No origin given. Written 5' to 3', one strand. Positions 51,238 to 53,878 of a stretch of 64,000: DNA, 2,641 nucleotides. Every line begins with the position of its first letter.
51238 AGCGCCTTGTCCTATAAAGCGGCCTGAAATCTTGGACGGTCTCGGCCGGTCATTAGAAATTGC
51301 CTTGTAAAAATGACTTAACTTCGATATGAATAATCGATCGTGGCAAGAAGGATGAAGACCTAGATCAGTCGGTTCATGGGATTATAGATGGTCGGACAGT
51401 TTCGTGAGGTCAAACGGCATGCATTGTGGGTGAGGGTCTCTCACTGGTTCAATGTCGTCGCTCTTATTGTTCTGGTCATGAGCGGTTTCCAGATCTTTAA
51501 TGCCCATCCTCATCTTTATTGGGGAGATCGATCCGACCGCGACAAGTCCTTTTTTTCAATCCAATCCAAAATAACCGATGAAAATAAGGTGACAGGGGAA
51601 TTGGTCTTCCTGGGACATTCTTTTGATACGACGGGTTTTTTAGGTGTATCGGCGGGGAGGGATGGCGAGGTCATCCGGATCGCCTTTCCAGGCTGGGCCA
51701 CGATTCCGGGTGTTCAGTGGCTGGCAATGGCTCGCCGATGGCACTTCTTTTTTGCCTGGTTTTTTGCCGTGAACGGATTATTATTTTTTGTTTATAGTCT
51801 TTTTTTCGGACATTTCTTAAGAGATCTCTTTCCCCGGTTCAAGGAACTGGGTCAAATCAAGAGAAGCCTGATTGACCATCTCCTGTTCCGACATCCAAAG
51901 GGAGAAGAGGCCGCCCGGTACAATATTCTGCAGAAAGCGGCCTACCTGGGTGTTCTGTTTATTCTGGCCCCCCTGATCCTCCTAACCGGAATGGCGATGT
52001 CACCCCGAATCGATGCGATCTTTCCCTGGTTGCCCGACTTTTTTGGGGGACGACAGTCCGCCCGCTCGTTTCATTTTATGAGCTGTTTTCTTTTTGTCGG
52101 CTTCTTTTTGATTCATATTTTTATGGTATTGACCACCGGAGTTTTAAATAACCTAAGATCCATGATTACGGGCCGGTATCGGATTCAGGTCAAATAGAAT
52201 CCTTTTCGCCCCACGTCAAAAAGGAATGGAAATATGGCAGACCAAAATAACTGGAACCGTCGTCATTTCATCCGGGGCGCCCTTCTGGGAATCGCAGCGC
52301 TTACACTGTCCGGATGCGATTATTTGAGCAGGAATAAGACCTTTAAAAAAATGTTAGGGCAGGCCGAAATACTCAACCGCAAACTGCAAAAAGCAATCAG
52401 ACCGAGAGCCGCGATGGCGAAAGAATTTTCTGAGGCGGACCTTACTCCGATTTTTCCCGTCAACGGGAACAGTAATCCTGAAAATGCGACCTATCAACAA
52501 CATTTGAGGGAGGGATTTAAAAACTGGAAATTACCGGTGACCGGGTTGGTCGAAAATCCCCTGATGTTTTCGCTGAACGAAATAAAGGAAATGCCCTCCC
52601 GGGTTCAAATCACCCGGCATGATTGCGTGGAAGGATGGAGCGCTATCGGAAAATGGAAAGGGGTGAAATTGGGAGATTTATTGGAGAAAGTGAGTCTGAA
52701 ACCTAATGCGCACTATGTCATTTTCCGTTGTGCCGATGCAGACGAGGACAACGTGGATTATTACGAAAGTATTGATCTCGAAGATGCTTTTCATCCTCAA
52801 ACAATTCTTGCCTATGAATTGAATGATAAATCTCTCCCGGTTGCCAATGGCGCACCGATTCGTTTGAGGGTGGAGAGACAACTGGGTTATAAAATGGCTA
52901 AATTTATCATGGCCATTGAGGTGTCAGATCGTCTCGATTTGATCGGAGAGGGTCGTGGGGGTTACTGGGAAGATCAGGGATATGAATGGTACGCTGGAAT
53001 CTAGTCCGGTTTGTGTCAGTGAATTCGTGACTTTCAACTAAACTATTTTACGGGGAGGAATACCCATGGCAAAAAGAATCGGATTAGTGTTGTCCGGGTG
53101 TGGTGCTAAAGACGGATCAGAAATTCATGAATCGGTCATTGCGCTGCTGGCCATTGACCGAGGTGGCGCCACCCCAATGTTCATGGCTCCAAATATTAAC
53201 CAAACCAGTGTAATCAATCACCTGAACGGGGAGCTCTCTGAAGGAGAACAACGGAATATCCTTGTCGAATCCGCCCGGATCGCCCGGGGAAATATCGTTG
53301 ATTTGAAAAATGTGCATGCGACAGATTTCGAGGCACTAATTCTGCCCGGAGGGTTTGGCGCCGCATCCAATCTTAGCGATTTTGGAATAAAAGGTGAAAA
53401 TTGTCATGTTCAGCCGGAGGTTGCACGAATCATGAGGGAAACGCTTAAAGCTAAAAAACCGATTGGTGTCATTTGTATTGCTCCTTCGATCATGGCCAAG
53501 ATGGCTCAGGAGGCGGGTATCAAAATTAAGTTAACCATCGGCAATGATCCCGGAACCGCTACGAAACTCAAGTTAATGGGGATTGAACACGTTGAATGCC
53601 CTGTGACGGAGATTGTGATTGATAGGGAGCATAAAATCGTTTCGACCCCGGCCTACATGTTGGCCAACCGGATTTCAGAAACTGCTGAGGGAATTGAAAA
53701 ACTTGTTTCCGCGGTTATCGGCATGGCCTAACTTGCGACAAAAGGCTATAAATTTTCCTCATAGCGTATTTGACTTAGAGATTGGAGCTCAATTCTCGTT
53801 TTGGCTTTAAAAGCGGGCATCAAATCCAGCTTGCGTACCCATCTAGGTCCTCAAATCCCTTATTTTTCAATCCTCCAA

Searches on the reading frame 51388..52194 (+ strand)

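Call 33: search_protein_families(library=pfam, proteins=[window:51388-52194:+], max_evalue=0.00001)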
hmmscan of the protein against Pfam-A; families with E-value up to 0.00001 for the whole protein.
window:51388-52194:+ (269 aa): 1 family
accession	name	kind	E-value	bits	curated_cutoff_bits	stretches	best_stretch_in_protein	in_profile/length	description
PF01292.26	Ni_hydr_CYTB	-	4.6e-22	79.1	30.1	1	10-262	1-179/179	Prokaryotic cytochrome b561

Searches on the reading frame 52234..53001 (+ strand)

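Call 33: search_protein_families(library=pfam, proteins=[window:52234-53001:+], max_evalue=0.00001)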
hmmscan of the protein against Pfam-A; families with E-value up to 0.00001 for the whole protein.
window:52234-53001:+ (256 aa): 1 family
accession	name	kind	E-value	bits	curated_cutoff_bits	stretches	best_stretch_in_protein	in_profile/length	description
PF00174.25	Oxidored_molyb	-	4.2e-35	121.2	24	1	96-233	10-163/169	Oxidoreductase molybdopterin binding domain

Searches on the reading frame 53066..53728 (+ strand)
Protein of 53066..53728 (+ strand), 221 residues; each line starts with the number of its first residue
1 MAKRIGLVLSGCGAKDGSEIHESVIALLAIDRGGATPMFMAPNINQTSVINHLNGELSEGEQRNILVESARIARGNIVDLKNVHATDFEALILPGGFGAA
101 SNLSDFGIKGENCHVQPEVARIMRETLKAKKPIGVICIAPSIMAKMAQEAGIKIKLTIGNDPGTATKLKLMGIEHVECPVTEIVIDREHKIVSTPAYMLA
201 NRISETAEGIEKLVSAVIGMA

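Call 33: search_protein_families(library=pfam, proteins=[window:53066-53728:+], max_evalue=0.00001)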
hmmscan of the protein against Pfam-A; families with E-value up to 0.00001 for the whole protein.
window:53066-53728:+ (221 aa): 1 family
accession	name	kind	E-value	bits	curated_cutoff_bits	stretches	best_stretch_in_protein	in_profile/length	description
PF01965.30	DJ-1_PfpI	-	6.1e-06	26.6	26.6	0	80-146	54-110/165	DJ-1/PfpI family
